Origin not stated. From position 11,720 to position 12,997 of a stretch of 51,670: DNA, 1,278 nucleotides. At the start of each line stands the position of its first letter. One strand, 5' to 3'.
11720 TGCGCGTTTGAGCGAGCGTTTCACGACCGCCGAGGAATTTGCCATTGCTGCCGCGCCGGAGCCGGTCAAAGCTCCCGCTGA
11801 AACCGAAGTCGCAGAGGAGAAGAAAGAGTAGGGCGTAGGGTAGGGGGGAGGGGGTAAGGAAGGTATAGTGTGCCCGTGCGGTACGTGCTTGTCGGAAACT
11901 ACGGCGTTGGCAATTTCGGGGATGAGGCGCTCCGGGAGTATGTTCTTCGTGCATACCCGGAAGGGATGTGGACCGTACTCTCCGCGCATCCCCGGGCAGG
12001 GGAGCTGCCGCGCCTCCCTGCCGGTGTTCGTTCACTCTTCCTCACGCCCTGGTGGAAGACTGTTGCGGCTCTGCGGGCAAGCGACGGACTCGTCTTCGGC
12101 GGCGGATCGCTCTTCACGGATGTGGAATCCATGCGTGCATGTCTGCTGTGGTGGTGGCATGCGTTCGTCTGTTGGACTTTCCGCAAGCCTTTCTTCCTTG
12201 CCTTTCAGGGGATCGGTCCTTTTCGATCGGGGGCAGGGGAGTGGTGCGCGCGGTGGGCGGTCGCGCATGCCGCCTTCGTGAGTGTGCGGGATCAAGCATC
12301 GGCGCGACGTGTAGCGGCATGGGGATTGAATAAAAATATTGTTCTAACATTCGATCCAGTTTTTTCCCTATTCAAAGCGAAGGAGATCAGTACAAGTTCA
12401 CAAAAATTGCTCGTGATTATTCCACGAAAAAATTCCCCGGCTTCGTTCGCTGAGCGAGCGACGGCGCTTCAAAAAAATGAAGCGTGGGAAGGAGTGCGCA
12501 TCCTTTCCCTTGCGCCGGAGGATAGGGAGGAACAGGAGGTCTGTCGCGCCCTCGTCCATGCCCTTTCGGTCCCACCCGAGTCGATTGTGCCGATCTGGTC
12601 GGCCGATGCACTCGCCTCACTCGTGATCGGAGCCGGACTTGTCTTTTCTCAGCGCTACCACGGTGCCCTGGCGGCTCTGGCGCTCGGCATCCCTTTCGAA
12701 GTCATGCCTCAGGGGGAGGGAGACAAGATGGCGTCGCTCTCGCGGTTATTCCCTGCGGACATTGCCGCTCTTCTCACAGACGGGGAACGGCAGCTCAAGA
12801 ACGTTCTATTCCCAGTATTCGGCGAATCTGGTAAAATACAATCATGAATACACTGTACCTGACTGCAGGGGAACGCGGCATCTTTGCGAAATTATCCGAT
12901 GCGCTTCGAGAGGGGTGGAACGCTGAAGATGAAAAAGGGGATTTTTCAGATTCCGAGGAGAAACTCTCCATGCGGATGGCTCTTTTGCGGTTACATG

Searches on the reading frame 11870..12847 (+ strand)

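Call 38: search_protein_families(library=pfam, max_evalue=0.001, proteins=[window:11870-12847:+])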
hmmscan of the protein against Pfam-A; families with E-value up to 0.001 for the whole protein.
window:11870-12847:+ (325 aa): 1 family
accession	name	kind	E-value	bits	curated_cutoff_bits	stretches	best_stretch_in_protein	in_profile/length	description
PF04230.19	PS_pyruv_trans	-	1.2e-23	84.9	25.3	1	15-276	1-273/280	Polysaccharide pyruvyl transferase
